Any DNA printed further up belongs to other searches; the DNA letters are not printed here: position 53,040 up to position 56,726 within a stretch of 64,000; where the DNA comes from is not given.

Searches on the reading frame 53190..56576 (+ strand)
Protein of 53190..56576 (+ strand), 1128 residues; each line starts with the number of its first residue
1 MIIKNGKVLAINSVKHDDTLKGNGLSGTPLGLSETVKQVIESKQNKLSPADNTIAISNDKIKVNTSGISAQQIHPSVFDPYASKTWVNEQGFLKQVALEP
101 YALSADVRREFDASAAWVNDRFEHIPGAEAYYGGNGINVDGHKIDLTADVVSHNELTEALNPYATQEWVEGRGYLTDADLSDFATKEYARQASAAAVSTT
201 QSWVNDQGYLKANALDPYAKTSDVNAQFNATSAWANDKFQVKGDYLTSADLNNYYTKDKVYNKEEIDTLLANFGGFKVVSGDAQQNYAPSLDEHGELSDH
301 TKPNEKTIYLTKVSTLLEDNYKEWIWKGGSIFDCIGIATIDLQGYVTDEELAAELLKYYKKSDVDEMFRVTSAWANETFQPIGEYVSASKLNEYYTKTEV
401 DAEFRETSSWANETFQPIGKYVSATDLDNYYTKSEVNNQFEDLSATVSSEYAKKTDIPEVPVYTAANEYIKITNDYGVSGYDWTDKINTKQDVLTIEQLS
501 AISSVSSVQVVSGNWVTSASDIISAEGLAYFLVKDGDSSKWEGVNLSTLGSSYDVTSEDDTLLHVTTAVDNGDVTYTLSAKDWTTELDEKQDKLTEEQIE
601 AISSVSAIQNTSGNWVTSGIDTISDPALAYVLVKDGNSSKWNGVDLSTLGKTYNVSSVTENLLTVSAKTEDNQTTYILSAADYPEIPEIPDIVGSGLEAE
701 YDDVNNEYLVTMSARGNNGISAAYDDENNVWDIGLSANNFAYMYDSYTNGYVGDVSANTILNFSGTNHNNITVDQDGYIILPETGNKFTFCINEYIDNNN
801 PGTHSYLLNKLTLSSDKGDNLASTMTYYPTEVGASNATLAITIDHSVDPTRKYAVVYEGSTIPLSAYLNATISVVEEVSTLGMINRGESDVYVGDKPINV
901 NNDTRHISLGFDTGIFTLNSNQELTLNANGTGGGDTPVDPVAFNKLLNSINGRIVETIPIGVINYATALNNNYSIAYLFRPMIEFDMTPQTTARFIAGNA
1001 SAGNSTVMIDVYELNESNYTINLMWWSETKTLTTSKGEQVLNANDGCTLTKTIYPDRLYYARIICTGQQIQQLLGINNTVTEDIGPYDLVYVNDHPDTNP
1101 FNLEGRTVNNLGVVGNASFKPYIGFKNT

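Call 5: search_protein_families(library=pfam, proteins=[window:53190-56576:+], max_evalue=0.1)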
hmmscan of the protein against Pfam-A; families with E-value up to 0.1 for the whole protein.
window:53190-56576:+ (1128 aa): 1 family
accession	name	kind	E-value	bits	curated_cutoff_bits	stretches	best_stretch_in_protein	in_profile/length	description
PF23126.1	DUF7048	-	0.032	13.4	27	1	499-565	276-341/385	Domain of unknown function (DUF7048)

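Call 6: search_protein_families(library=phrogs, proteins=[window:53190-56576:+], max_evalue=0.01)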
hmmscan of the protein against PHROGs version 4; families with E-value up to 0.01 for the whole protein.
window:53190-56576:+ (1128 aa): 0 families
